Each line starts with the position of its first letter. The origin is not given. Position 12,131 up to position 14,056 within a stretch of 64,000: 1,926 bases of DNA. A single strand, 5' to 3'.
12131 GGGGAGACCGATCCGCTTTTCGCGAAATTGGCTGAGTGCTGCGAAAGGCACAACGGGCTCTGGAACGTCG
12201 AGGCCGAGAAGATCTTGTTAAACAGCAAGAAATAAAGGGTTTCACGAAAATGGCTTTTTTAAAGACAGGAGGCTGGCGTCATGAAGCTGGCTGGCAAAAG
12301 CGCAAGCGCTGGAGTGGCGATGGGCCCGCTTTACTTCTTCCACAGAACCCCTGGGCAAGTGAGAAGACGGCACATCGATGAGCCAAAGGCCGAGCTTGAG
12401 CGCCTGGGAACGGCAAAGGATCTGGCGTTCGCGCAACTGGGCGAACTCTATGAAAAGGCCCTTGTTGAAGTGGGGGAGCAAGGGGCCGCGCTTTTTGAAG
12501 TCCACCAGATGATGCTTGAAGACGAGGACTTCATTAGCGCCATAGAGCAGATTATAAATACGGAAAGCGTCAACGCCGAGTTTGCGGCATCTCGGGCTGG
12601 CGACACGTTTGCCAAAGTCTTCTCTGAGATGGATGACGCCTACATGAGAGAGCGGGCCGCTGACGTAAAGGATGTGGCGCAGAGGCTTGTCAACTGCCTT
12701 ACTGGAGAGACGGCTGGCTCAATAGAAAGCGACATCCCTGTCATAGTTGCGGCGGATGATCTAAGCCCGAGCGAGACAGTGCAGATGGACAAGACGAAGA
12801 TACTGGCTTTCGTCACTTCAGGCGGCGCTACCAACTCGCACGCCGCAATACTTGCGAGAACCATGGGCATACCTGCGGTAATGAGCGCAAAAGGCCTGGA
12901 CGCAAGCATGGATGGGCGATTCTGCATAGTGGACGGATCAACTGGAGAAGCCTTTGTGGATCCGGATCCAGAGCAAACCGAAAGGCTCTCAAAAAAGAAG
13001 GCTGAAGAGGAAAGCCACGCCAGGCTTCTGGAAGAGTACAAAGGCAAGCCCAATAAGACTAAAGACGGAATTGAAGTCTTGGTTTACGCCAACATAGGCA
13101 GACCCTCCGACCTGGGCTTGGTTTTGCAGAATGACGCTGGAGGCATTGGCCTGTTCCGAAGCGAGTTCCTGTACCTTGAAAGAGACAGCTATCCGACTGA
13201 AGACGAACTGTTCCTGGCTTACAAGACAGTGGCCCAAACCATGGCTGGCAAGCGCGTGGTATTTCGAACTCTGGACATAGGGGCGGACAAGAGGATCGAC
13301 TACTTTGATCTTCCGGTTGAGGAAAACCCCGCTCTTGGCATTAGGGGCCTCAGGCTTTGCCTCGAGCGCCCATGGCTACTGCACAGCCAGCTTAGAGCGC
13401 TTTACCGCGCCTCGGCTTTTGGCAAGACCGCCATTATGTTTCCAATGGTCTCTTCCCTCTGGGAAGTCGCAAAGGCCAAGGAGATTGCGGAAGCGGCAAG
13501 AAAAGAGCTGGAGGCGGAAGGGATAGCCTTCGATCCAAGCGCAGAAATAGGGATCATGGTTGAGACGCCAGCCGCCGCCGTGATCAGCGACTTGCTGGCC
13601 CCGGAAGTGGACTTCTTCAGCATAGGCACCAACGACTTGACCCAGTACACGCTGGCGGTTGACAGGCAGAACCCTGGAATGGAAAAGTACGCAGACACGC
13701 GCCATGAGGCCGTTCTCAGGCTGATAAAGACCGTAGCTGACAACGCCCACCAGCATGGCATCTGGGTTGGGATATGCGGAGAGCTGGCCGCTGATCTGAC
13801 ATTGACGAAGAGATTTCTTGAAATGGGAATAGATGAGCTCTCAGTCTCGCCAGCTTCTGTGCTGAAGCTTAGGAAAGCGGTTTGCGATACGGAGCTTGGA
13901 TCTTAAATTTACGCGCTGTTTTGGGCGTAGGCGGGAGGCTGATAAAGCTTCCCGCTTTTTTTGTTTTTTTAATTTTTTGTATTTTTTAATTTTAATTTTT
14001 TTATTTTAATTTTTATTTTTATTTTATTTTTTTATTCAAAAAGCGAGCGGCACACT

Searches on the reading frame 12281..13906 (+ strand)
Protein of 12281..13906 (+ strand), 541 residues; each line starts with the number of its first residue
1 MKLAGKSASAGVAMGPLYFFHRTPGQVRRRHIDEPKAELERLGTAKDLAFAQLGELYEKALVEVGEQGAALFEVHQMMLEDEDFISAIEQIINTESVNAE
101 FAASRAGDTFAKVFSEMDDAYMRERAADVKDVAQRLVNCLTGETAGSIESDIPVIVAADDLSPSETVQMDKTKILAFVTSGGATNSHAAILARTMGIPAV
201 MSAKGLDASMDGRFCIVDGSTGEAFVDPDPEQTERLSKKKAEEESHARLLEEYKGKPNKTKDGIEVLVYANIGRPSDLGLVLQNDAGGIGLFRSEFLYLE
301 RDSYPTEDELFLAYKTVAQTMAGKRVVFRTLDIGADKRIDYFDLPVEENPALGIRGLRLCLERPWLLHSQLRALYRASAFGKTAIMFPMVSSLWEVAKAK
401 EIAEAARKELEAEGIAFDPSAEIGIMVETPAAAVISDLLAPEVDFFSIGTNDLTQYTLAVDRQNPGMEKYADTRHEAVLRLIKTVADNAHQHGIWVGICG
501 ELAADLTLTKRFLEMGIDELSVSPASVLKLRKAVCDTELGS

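Call 53: search_protein_families(library=pfam, proteins=[window:12281-13906:+], max_evalue=0.0001)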
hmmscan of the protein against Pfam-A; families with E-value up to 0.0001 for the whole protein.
window:12281-13906:+ (541 aa): 3 families
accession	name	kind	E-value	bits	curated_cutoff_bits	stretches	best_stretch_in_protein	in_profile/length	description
PF02896.24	PEP-utilizers_C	-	2.6e-108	362.1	22.8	1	251-536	5-290/293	PEP-utilising enzyme, PEP-binding domain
PF05524.18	PEP-utilisers_N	-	4.5e-32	111.2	24.4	1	5-125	2-121/121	PEP-utilising enzyme, N-terminal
PF00391.29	PEP-utilizers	-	2.1e-20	72.6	23.1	1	153-222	4-72/72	PEP-utilising enzyme, mobile domain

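Call 55: find_encoding_contigs(protein=window:12281-13906:+, flank=2000, max_places=3)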
Protein window:12281-13906:+ (541 aa): no gene with exactly this product is on record in the collection.
